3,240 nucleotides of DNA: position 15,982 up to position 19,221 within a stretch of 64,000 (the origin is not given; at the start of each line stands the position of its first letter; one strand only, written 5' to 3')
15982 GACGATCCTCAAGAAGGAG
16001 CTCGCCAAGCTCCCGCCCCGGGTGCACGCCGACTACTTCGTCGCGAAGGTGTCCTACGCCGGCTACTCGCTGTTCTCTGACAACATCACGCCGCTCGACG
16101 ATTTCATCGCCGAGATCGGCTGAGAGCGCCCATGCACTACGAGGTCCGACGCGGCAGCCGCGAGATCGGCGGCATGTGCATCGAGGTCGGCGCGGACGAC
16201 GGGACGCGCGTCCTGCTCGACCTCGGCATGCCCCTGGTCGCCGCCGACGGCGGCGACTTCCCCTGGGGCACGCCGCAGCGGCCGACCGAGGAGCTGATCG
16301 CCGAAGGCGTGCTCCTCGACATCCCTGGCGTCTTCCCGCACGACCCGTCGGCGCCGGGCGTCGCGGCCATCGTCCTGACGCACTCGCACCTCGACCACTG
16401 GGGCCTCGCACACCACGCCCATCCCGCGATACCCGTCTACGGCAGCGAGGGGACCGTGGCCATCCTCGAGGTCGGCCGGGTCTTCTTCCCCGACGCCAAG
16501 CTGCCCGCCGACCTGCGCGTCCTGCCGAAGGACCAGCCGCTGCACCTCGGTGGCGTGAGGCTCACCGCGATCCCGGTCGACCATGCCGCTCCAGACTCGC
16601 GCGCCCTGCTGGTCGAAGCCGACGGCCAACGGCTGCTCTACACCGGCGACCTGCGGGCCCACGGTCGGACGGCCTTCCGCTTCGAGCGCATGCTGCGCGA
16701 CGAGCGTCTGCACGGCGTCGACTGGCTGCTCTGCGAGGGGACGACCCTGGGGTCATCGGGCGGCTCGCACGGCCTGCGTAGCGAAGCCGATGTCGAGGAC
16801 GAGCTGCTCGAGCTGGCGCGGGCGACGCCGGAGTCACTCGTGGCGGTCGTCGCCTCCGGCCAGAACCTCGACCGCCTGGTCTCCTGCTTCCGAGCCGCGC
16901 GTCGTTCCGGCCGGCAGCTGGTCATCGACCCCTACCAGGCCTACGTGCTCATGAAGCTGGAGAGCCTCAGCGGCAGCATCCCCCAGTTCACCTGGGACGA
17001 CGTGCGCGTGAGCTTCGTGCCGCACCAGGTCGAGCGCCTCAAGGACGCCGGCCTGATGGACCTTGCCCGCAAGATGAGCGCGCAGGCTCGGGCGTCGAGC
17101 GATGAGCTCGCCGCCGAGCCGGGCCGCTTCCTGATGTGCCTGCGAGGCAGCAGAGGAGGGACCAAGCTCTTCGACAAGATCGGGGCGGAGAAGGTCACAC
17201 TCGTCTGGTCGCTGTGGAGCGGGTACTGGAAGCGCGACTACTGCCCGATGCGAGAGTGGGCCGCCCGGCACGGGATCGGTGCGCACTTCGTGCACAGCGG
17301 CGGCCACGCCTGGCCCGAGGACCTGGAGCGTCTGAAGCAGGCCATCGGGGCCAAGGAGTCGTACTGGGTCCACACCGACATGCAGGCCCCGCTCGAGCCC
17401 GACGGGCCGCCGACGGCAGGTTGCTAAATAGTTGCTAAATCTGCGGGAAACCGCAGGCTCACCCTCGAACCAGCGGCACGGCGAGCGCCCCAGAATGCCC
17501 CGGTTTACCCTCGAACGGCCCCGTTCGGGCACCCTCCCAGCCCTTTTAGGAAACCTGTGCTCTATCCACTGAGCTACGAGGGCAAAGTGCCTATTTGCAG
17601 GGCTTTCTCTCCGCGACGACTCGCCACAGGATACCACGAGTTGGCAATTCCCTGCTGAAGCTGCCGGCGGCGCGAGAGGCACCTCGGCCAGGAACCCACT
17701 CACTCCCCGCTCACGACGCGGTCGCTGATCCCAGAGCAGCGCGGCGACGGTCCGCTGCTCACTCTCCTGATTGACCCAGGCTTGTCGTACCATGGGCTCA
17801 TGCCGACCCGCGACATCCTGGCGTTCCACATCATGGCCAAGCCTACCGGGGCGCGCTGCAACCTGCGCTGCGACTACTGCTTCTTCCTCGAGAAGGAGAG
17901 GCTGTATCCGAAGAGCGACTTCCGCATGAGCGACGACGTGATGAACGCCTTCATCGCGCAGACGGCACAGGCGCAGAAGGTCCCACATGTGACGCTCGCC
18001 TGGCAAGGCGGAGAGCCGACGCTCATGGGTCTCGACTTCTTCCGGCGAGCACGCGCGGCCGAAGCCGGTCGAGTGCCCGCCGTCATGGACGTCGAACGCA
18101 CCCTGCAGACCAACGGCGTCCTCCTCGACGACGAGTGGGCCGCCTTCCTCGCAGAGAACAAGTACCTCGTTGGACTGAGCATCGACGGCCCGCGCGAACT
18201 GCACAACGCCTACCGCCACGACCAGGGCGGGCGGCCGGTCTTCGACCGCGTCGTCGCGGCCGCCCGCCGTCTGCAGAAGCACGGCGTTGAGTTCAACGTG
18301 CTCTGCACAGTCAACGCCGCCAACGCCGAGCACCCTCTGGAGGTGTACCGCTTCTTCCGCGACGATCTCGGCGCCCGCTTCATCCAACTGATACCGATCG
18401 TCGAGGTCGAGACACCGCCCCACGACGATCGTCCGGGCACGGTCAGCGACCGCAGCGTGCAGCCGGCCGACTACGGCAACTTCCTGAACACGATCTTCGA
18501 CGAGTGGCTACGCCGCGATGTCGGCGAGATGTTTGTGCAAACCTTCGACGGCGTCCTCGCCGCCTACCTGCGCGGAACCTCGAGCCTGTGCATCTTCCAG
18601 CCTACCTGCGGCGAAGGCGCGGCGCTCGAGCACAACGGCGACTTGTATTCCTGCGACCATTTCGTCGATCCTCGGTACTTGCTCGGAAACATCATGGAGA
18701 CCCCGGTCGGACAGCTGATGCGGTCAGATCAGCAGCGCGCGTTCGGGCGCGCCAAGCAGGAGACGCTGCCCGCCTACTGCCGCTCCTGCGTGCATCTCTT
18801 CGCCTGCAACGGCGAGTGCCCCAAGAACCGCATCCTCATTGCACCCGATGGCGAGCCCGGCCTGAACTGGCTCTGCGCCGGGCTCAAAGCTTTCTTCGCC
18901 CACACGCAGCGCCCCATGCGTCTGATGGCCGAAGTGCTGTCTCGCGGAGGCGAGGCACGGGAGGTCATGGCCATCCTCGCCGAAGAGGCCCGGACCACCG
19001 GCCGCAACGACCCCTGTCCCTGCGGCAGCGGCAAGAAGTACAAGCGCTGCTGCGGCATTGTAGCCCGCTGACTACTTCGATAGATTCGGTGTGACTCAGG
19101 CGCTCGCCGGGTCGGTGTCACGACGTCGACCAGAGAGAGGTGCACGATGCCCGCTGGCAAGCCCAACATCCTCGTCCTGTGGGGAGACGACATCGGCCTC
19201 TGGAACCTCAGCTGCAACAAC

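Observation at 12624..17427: Translationally coupled six-gene operon of nuclease-fold proteins in a tRNA-flanked island; candidate undescribed system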

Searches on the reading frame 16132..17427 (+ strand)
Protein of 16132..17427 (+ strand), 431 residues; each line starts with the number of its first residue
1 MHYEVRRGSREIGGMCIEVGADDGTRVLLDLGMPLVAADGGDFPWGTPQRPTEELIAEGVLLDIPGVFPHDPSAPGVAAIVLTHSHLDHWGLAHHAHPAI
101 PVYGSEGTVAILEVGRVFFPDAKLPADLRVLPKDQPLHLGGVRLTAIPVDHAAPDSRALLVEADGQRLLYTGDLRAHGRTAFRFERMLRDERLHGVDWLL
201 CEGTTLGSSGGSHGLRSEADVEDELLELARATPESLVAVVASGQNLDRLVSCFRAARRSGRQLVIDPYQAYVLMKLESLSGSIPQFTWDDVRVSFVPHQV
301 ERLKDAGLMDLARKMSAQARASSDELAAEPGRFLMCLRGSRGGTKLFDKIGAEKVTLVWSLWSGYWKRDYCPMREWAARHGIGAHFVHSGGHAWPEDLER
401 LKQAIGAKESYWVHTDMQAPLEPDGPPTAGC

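Call 4: search_protein_families(library=pfam, proteins=[window:16132-17427:+], max_evalue=0.1)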
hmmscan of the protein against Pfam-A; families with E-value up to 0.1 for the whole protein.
window:16132-17427:+ (431 aa): 3 families
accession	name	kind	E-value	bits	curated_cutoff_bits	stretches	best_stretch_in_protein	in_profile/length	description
PF12706.13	Lactamase_B_2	-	1.5e-16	61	27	1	73-210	27-171/200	Beta-lactamase superfamily domain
PF13483.12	Lactamase_B_3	-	0.00026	21.4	24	1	73-176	33-113/160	Beta-lactamase superfamily domain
PF00753.33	Lactamase_B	-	0.0003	21.2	22.7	1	75-182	42-158/196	Metallo-beta-lactamase superfamily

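Call 5: search_protein_families(library=padloc, proteins=[window:16132-17427:+], max_evalue=0.1)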
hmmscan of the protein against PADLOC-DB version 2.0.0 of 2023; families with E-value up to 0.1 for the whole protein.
window:16132-17427:+ (431 aa): 0 families

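Call 6: search_protein_families(library=ncbifam, proteins=[window:16132-17427:+], max_evalue=0.1)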
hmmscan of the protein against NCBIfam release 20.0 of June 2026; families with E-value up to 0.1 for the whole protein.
window:16132-17427:+ (431 aa): 8 families
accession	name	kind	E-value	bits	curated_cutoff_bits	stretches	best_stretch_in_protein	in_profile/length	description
TIGR00649.1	MG423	subfamily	9.8e-10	37.4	400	1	9-265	9-249/546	RNase J family beta-CASP ribonuclease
NF047419.1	RNase_J1_RnjA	exception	4.9e-05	22.2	820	1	77-265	60-247/549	ribonuclease J1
TIGR03307.1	PhnP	equivalog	0.00031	20.2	272.25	1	77-178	67-167/249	phosphonate metabolism protein PhnP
NF045584.1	cas14_MBL_CASP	equivalog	0.0016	16.8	800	0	130-204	126-194/612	type VII CRISPR-associated protein Cas14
TIGR04122.1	Xnuc_lig_assoc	equivalog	0.0027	16.6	325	1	66-184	14-120/326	ligase-associated DNA damage response exonuclease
NF012229.1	bla_class_B_core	domain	0.03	14.5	100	1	77-146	52-122/139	metallo-beta-lactamase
TIGR03675.1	arCOG00543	equivalog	0.057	11.6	580.2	0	77-93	229-245/631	beta-CASP ribonuclease aCPSF1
NF038231.1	MBL_Geo_Pelo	equivalog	0.09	12.4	360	0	77-153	66-153/250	GPMC system MBL fold metallohydrolase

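Call 11: search_protein_families(library=phrogs, proteins=[window:16132-17427:+], max_evalue=0.1)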
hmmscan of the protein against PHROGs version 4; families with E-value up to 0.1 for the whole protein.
window:16132-17427:+ (431 aa): 1 family
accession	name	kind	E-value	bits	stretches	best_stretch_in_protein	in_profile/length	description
phrog_392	-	other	7.6e-08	33.2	1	78-174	53-150/348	metal-dependent hydrolase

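Call 33: search_solved_structures(query=window:16132-17427:+, max_evalue=0.01)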
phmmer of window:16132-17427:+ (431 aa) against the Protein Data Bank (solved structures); distinct sequences matched with E-value up to 0.01: 10.
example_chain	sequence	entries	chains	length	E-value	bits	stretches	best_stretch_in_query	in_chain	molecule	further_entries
2az4_A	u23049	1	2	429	3.7e-13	52.1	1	78-275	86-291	hypothetical protein EF2904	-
7wnt_A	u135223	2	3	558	1.3e-08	37.1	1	59-263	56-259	Ribonuclease J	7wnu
5a0t_A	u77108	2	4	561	1.5e-05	27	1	73-263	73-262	RIBONUCLEASE J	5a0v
7pcr_A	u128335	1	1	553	4.8e-05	25.4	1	74-179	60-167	Ribonuclease J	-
8cgl_A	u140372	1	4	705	6.7e-05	24.9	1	74-179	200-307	Ribonuclease J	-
3zq4_A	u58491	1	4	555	0.00022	23.2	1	76-265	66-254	RIBONUCLEASE J 1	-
5ahr_A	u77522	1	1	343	0.00038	22.4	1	75-195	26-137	DNA CROSS-LINK REPAIR 1A PROTEIN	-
5nzw_A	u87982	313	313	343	0.00038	22.4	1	75-195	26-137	DNA cross-link repair 1A protein | DCLRE1A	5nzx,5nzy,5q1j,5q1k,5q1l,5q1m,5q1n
8cew_A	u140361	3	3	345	0.00039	22.4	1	75-195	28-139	DNA cross-link repair 1A protein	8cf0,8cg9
4b87_A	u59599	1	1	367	0.00043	22.2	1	75-195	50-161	DNA CROSS-LINK REPAIR 1A PROTEIN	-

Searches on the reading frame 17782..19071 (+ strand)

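Call 45: search_protein_families(library=pfam, proteins=[window:17782-19071:+], max_evalue=0.01)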
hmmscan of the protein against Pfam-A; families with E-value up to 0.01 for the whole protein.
window:17782-19071:+ (429 aa): 3 families
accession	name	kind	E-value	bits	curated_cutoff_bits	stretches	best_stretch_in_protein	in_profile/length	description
PF04055.27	Radical_SAM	-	5.2e-16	59.7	29.5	1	23-191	4-165/166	Radical SAM superfamily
PF02810.21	SEC-C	-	1.1e-10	41.6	20.4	1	408-425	1-18/19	SEC-C motif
PF13186.11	SPASM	-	7.5e-09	36.2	21.5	1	278-336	6-66/67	Iron-sulfur cluster-binding domain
